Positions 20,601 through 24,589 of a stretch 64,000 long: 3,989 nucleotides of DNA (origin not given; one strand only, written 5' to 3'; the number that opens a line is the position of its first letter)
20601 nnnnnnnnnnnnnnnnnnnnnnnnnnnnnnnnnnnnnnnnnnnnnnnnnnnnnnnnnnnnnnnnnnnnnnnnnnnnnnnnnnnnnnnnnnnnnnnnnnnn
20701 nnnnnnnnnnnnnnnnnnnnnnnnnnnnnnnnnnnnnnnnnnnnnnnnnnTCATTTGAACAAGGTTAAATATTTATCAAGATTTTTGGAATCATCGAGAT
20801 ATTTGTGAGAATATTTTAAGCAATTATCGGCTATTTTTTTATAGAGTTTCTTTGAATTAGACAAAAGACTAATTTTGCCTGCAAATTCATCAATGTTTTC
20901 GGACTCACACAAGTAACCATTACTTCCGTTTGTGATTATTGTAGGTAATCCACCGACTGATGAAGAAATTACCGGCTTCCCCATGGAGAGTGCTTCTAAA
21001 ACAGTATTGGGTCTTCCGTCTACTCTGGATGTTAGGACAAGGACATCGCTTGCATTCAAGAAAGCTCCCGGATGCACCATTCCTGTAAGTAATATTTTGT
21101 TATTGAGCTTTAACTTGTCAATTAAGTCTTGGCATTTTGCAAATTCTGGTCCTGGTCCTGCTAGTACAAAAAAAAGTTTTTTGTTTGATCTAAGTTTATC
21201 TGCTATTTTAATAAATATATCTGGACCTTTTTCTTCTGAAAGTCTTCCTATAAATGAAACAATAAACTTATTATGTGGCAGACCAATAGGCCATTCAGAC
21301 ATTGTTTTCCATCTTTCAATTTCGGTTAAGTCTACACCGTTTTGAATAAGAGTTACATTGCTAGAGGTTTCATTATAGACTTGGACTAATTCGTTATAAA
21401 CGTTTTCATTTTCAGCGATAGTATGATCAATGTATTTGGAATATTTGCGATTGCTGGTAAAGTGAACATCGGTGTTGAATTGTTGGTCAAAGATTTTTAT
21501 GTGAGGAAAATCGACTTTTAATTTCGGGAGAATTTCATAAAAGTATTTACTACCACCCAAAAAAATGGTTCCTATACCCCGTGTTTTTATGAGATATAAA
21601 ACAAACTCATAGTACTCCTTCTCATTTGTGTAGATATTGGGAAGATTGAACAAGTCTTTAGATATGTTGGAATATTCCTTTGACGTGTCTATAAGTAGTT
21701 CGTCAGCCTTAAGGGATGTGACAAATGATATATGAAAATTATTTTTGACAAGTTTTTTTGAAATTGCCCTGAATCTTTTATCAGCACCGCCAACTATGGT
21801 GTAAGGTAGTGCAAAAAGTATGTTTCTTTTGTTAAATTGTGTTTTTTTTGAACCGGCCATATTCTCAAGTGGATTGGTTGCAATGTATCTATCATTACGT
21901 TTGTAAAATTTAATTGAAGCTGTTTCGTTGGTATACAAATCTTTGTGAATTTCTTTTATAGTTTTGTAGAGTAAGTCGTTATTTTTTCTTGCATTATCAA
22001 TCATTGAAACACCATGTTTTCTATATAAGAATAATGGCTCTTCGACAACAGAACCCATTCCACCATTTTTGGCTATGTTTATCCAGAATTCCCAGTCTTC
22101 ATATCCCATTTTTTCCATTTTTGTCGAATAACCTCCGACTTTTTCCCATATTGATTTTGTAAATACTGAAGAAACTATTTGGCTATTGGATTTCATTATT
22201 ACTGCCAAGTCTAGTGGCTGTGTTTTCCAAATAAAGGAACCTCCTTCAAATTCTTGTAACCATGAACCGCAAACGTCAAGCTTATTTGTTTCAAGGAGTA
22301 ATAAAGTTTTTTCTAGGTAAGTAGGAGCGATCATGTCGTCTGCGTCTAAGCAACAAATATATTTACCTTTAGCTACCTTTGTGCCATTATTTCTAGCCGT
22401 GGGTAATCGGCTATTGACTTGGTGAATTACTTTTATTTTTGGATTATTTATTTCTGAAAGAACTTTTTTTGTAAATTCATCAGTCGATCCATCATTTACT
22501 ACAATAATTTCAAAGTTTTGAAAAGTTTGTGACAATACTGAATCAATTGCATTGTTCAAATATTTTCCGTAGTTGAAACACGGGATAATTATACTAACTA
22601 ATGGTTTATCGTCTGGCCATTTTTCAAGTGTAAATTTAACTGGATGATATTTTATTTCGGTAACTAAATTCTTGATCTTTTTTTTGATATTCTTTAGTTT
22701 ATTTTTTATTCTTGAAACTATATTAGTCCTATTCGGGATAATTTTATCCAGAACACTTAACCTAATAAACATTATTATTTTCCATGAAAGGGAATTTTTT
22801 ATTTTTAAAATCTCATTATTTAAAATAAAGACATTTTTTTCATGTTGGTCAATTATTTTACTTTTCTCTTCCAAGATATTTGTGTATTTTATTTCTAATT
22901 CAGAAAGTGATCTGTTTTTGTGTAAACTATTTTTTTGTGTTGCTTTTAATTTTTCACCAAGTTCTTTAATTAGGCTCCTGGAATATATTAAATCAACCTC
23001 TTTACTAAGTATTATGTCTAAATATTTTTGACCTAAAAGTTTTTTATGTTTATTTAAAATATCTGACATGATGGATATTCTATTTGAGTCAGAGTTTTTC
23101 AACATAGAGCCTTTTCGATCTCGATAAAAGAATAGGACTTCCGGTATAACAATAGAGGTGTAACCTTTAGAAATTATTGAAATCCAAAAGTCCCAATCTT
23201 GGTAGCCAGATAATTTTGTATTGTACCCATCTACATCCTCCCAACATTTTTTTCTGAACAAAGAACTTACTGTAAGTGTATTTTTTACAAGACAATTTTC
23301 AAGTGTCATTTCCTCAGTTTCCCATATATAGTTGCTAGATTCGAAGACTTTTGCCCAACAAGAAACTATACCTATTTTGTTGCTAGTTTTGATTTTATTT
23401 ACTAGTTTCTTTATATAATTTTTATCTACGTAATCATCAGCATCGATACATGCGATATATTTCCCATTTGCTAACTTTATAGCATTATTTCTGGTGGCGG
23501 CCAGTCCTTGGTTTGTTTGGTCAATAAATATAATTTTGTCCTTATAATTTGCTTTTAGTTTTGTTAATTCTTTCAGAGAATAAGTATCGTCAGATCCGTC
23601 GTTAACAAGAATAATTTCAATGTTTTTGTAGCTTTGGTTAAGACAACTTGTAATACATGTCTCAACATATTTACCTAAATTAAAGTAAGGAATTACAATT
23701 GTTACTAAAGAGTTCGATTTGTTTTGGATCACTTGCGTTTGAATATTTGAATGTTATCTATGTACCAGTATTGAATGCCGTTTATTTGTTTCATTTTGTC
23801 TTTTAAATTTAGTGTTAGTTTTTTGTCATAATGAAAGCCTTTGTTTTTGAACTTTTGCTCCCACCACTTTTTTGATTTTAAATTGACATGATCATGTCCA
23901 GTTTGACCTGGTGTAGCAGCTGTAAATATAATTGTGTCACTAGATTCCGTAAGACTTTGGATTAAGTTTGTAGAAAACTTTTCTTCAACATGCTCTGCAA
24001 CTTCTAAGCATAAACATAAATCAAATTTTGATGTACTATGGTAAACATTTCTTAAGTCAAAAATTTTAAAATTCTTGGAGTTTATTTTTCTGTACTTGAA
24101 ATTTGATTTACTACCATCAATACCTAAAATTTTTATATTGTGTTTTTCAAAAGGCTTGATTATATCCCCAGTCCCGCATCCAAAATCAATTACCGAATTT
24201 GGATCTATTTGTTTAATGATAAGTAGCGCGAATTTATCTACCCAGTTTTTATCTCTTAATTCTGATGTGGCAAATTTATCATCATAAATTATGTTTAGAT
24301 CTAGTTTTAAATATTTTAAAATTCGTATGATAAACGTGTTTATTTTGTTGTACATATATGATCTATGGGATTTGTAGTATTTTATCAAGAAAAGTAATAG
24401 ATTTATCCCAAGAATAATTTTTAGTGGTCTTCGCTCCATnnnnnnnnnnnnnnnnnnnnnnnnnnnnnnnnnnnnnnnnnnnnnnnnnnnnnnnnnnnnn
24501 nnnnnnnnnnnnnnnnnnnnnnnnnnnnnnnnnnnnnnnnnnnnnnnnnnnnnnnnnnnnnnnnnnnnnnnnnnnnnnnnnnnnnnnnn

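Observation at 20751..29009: ABC-transporter-dependent glycan pathway with a 993-aa GT2, coiled-coil, GT2, GT4 candidate polymerase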

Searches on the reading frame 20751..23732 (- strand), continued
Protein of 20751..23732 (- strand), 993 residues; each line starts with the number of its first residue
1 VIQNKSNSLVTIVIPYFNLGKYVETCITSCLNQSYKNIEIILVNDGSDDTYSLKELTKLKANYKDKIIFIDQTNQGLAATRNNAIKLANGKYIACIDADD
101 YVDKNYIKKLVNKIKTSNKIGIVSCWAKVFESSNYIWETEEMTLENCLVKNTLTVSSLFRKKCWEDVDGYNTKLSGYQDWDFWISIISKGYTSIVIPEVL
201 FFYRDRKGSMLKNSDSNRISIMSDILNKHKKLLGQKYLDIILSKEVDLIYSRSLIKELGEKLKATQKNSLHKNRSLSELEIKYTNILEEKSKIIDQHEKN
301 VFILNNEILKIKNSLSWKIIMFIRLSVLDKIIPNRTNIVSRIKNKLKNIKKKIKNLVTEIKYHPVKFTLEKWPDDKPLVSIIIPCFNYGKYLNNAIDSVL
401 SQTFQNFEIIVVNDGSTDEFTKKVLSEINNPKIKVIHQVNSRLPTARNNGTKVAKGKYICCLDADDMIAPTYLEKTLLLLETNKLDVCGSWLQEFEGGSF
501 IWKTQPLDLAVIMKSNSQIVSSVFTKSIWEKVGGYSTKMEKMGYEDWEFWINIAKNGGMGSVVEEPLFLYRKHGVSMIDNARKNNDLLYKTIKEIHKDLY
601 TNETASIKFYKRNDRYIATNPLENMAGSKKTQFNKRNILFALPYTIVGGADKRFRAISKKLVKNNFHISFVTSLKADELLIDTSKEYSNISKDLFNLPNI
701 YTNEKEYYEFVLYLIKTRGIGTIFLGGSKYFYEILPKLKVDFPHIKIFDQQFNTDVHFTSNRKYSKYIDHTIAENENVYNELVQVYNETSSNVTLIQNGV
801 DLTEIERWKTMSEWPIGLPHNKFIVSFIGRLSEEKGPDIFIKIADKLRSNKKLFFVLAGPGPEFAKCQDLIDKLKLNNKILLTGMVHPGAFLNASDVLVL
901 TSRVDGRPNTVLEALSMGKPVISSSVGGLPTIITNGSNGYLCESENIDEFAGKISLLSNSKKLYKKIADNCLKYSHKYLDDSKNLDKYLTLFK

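Call 63: find_encoding_contigs(protein=P0107, flank=10000, max_places=1)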
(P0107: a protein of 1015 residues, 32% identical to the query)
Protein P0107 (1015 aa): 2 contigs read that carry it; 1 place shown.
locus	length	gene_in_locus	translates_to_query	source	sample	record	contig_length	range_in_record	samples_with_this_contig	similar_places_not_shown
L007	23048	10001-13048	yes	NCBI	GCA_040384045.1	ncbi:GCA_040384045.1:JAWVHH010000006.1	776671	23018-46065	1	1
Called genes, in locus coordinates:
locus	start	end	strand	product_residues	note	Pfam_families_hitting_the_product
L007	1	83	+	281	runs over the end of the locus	PF02096:60KD_IMP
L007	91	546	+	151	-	PF13083:KH_KhpA-B, PF01424:R3H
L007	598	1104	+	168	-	-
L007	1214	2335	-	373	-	PF13439:Glyco_transf_4, PF20706:GT4-conflict, PF00534:Glycos_transf_1, PF13692:Glyco_trans_1_4, PF13524:Glyco_trans_1_2 (weak)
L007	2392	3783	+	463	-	PF04932:Wzy_C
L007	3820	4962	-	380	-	PF13439:Glyco_transf_4 (faint), PF20706:GT4-conflict, PF00534:Glycos_transf_1, PF13692:Glyco_trans_1_4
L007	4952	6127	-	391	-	PF13439:Glyco_transf_4, PF00534:Glycos_transf_1, PF13692:Glyco_trans_1_4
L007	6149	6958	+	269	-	PF01061:ABC2_membrane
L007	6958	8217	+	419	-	PF00005:ABC_tran, PF13304:AAA_21 (weak), PF14524:Wzt_C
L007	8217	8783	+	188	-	PF13489:Methyltransf_23, PF08241:Methyltransf_11, PF08242:Methyltransf_12 (weak), PF13847:Methyltransf_31 (weak)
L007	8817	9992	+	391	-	PF13489:Methyltransf_23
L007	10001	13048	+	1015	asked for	PF00535:Glycos_transf_2, PF10111:Glyco_tranf_2_2, PF13641:Glyco_tranf_2_3, PF00535:Glycos_transf_2, PF10111:Glyco_tranf_2_2, PF13641:Glyco_tranf_2_3, PF00534:Glycos_transf_1, PF20706:GT4-conflict, +2 more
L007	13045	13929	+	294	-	PF01370:Epimerase, PF04321:RmlD_sub_bind, PF16363:GDP_Man_Dehyd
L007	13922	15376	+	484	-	PF13727:CoA_binding_3, PF22674:C2185-like_N (weak), PF00106:adh_short (weak), PF04321:RmlD_sub_bind, PF01073:3Beta_HSD, PF01370:Epimerase, PF02719:Polysacc_synt_2, PF16363:GDP_Man_Dehyd, +4 more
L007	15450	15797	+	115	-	PF00892:EamA (weak), PF10639:TMEM234 (weak)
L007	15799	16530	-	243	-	PF00535:Glycos_transf_2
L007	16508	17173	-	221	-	PF13489:Methyltransf_23, PF13847:Methyltransf_31 (weak), PF08241:Methyltransf_11, PF08242:Methyltransf_12 (weak), PF13649:Methyltransf_25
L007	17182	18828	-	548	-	PF13231:PMT_2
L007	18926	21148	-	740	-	-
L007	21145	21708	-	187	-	-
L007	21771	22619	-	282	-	PF00483:NTP_transferase, PF12804:NTP_transf_3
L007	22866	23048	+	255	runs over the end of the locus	PF00702:Hydrolase (faint), PF08282:Hydrolase_3, PF03332:PMM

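Call 64: find_encoding_contigs(protein=P0061, flank=10000, max_places=1)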
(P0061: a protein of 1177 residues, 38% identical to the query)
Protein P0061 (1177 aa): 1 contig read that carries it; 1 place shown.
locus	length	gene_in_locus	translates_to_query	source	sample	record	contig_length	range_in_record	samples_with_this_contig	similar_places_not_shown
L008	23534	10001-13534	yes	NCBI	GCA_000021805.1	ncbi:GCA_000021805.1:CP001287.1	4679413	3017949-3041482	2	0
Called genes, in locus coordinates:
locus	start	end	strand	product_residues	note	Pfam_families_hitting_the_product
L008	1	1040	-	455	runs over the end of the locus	PF05697:Trigger_N, PF00254:FKBP_C, PF05698:Trigger_C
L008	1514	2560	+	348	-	PF01118:Semialdhyde_dh, PF02774:Semialdhyde_dhC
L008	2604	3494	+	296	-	PF00701:DHDPS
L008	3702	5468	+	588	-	PF00753:Lactamase_B, PF12706:Lactamase_B_2 (faint), PF22505:RNase_J_b_CASP, PF07521:RMMBL, PF17770:RNase_J_C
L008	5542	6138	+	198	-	PF05685:Uma2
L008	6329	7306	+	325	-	PF07884:VKOR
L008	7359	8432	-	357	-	-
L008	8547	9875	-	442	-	PF20706:GT4-conflict, PF00534:Glycos_transf_1, PF13692:Glyco_trans_1_4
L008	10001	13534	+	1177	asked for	PF08241:Methyltransf_11, PF08242:Methyltransf_12, PF13489:Methyltransf_23, PF13649:Methyltransf_25, PF00535:Glycos_transf_2, PF10111:Glyco_tranf_2_2, PF13641:Glyco_tranf_2_3, PF00534:Glycos_transf_1, +4 more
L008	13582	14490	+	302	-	PF13578:Methyltransf_24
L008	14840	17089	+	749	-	PF01839:FG-GAP (faint), PF13517:FG-GAP_3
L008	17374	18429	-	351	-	PF00155:Aminotran_1_2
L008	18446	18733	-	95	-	PF00216:Bac_DNA_binding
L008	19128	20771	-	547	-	PF00999:Na_H_Exchanger, PF02254:TrkA_N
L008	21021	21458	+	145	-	-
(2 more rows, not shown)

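Call 73: find_related_loci(query=A1, collection=genome_contigs, flank=10000)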
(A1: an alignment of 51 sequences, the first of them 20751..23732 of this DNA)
Query A1 (993 aa) in genome_contigs; peptide patterns used: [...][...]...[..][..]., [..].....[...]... (x = any residue, [..] = any of these).
600 stretches matched a pattern (row limit reached: there are more); 577 encode a relative of the query (tblastn E <= 1e-3); the best 80 are kept; 79 distinct loci.
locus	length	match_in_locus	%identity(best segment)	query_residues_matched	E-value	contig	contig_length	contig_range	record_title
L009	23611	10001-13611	46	9-993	2e-170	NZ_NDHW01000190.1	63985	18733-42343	Pseudanabaena sp. SR411 Contig_197, whole genome shotgun sequence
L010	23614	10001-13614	46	9-993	8e-170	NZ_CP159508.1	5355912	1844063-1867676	Pseudanabaena minima str. Chao 2107 chromosome, complete genome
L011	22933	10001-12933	46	4-993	2e-169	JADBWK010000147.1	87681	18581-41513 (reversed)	MAG: Pseudanabaena sp. M085S1SP2A07QC M085S1_147, whole genome shotgun sequence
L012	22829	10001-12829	33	9-992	3e-159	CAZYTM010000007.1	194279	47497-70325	MAG TPA_asm: uncultured Geobacteraceae bacterium isolate SRP302447_co2_358 genome assembly, contig: NODE_235_length_1942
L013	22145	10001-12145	36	9-992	1e-135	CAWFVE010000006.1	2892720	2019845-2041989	MAG: uncultured Acidobacteriota bacterium isolate MFD05377.bin.2.119 genome assembly, contig: contig_31189, whole genome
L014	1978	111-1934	39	9-974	2e-142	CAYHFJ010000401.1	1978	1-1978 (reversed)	MAG TPA_asm: uncultured Flavobacteriales bacterium isolate ERP119702_co1_8 genome assembly, contig: NODE_110828_length_1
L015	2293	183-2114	37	9-993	1e-140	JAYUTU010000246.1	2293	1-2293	MAG: Bdellovibrionales bacterium isolate GL121_UP_metabinner_1 GL121_UP_metabinner_1_245, whole genome shotgun sequence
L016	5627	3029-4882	39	9-980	1e-128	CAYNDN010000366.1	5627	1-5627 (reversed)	MAG TPA_asm: uncultured Lentimicrobiaceae bacterium isolate SRP141376_co3_49 genome assembly, contig: NODE_37049_length_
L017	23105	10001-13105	31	9-973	2e-124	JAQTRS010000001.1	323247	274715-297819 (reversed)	MAG: Candidatus Moraniibacteriota bacterium isolate STB_169 NODE_63_length_323247_cov_5.600350_Sandtown_B, whole genome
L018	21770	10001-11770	35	6-963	7e-117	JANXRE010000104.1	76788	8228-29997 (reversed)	MAG: Acidobacteria bacterium isolate GL140_6_concoct_246_sub GL140_6_k141_519307, whole genome shotgun sequence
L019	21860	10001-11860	33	9-993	1e-111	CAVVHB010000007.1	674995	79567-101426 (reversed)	MAG: Bryobacterales bacterium isolate MFD01633.bin.2.54 genome assembly, contig: contig_1772, whole genome shotgun seque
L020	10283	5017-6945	33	9-979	4e-110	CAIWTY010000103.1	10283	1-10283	MAG: uncultured Rhodopila sp. isolate I3b_bin-088 genome assembly, contig: bin-088:103/111, whole genome shotgun sequenc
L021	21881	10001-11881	34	7-988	1e-108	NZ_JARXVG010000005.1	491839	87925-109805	Variovorax boronicumulans strain PgBe293 Ga0498876_05, whole genome shotgun sequence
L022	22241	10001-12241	31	7-990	2e-106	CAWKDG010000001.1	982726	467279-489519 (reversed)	MAG: uncultured Acidimicrobiaceae bacterium isolate MFD05512.bin.2.186 genome assembly, contig: contig_10165, whole geno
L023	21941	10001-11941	33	9-988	2e-105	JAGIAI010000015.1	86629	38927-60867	MAG: Variovorax sp. isolate BIN18 scaffold15_cov0, whole genome shotgun sequence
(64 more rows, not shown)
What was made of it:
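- Tried and rejected: The GTDB genome scan (call 73) gave enough loci.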

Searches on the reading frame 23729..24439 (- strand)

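Call 3: search_protein_families(library=pfam, proteins=[window:23729-24439:-], max_evalue=0.01)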
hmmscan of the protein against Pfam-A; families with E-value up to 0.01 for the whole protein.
window:23729-24439:- (236 aa): 6 families
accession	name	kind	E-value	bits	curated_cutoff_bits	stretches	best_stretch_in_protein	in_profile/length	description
PF13489.12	Methyltransf_23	-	1e-09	38.8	27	1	64-204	7-144/164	Methyltransferase domain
PF08242.18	Methyltransf_12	-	7.4e-08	33.5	30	1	84-154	1-81/98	Methyltransferase domain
PF08241.18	Methyltransf_11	-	3.4e-07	31.2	21.2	1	85-153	2-75/95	Methyltransferase domain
PF13649.12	Methyltransf_25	-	5.5e-07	30.6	27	1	83-161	1-87/97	Methyltransferase domain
PF13847.12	Methyltransf_31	-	5.1e-06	26.7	27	1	81-157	5-93/145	Methyltransferase domain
PF05219.18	DREV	-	0.0002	21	26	1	75-172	84-186/265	DREV methyltransferase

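Call 6: search_protein_families(library=ncbifam, proteins=[window:23729-24439:-], max_evalue=0.001)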
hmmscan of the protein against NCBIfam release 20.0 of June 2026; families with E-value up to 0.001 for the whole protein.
window:23729-24439:- (236 aa): 6 families
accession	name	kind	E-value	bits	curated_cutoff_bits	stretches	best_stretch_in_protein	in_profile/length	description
TIGR01983.1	UbiG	equivalog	1.9e-10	40.5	102.95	1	65-168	45-148/228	bifunctional 2-polyprenyl-6-hydroxyphenol methylase/3-demethylubiquinol 3-O-methyltransferase UbiG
TIGR02021.1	BchM-ChlM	equivalog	6.8e-06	25.7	158.9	1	75-175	48-156/218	magnesium protoporphyrin IX methyltransferase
TIGR01934.1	MenG_MenH_UbiE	subfamily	0.00045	19.6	158.35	1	63-115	24-76/223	ubiquinone/menaquinone biosynthesis methyltransferase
NF045667.1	MTase_DVU1556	equivalog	0.00055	19.4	155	0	81-144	24-90/213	DVU_1556 family methyltransferase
TIGR02072.1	BioC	equivalog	0.00082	19.2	184.95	0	77-143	32-102/244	malonyl-ACP O-methyltransferase BioC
TIGR04074.1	bacter_Hen1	equivalog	0.001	17.7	340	0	74-177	277-394/462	3' terminal RNA ribose 2'-O-methyltransferase Hen1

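Call 61: search_protein_families(library=pfam, proteins=[window:23729-24355:-], max_evalue=1)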
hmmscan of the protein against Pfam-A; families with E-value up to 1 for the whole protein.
window:23729-24355:- (208 aa): 8 families
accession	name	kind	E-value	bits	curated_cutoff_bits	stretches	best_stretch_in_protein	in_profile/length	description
PF13489.12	Methyltransf_23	-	7.6e-10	39.2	27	1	36-176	7-144/164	Methyltransferase domain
PF08242.18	Methyltransf_12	-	5.6e-08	33.9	30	1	56-126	1-81/98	Methyltransferase domain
PF08241.18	Methyltransf_11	-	2.6e-07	31.6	21.2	1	57-125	2-75/95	Methyltransferase domain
PF13649.12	Methyltransf_25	-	4.3e-07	31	27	1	55-133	1-87/97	Methyltransferase domain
PF13847.12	Methyltransf_31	-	3.7e-06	27.1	27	1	53-129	5-93/145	Methyltransferase domain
PF05219.18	DREV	-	0.00015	21.5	26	1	47-149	84-191/265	DREV methyltransferase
PF05175.20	MTS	-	0.036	14.1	23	1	39-97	16-79/170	Methyltransferase small domain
PF07021.18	MetW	-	0.091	12.8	21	1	46-86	7-49/193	Methionine biosynthesis protein MetW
